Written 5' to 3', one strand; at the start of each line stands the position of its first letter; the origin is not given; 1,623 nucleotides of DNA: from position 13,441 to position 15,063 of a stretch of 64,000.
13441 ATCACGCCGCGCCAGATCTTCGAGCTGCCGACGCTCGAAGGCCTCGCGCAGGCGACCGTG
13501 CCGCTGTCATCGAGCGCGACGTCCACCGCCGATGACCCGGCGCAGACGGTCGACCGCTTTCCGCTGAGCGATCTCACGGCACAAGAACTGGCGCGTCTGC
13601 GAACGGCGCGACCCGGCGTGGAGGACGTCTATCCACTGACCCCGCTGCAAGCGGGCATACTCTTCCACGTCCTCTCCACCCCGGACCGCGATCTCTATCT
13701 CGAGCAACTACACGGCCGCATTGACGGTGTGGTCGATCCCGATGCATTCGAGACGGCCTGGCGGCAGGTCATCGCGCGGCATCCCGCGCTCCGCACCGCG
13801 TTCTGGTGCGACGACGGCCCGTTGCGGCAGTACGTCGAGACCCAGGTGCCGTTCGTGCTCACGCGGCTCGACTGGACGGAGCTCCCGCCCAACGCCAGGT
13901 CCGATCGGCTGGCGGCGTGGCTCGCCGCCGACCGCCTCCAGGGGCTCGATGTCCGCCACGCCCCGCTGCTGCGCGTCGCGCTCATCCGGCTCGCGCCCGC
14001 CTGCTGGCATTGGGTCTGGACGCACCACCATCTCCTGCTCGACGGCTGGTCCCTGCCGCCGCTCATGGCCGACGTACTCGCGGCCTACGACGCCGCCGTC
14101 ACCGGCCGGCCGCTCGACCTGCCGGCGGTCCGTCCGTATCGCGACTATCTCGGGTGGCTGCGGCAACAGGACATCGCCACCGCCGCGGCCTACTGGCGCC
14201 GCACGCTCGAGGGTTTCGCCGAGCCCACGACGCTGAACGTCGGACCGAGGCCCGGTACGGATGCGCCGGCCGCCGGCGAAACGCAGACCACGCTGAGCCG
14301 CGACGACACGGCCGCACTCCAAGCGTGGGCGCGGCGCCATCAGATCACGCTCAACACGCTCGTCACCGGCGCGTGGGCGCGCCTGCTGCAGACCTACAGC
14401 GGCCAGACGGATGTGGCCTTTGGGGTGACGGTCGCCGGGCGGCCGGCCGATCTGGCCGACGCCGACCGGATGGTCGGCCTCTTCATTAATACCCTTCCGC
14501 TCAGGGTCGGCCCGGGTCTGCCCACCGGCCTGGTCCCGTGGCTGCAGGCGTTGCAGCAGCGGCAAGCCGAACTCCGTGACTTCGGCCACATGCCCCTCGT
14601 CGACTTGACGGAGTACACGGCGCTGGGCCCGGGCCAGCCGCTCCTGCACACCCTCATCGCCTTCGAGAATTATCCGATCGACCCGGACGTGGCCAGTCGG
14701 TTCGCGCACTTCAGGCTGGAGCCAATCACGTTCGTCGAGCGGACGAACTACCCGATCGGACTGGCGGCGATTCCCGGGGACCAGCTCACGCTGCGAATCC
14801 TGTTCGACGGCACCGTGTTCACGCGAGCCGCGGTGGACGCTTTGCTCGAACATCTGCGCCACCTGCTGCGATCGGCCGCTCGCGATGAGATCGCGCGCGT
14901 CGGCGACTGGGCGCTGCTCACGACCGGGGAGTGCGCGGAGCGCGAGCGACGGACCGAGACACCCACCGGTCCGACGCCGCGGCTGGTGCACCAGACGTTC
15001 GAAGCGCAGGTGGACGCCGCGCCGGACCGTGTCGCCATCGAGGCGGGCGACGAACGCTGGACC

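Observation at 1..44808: Nine-module PKS/NRPS glycolipopeptide cluster whose predicted peptide mirrors the hassallidin/herbicolin scaffold in an unexpected genomic context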

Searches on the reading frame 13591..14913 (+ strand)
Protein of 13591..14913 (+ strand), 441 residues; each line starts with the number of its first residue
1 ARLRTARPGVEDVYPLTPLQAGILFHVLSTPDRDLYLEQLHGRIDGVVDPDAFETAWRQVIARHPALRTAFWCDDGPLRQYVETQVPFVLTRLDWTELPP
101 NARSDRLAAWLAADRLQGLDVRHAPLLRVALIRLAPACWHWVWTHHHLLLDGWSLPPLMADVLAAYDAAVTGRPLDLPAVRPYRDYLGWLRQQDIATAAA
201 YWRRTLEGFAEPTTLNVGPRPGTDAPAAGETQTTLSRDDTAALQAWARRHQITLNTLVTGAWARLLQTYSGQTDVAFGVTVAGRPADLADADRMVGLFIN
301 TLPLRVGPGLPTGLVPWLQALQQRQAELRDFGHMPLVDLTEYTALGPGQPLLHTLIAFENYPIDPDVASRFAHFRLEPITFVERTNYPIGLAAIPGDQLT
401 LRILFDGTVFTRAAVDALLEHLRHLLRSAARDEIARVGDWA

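Call 67: search_solved_structures(query=window:13591-14913:+, max_evalue=1e-10)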
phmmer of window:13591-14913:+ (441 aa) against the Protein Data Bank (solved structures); distinct sequences matched with E-value up to 1e-10: 37.
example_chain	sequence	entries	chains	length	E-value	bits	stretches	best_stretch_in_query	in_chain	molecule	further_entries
8hlk_A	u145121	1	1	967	9.2e-104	351.1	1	9-437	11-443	Microcystin synthetase B (Fragment)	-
9lcq_A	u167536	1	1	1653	2.1e-96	326.8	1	9-429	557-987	PvdL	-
9lcp_A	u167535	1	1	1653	2.8e-96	326.5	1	9-429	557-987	PvdL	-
9lco_A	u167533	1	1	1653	2.8e-96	326.5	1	9-429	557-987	PvdL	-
9up2_A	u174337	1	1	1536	3.6e-96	326.1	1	9-429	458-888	PvdL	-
9rde_A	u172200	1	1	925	6e-83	282.5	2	9-433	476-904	Bacitracin synthase 3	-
8f7f_A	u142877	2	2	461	2.8e-67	230.8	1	9-421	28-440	Surfactin synthetase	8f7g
2vsq_A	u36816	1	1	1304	7.1e-67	229.5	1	7-421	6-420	SURFACTIN SYNTHETASE SUBUNIT 3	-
8f7h_A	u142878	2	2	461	4.7e-65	223.5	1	9-421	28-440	Surfactin synthetase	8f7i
9bfd_B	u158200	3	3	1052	1.3e-61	212.2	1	8-430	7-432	Tyrocidine synthase 2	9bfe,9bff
7r9x_A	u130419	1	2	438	8.9e-31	110.5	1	8-309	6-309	AmbE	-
8jbr_A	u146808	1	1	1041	9.8e-28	100.5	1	9-367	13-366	McyA protein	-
2jgp_A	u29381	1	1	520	1e-26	97.1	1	44-438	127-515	TYROCIDINE SYNTHETASE 3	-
9uay_A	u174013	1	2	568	1.8e-26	96.3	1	9-430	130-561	CmnI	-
6oyf_A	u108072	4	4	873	1e-25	93.8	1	43-386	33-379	Txo1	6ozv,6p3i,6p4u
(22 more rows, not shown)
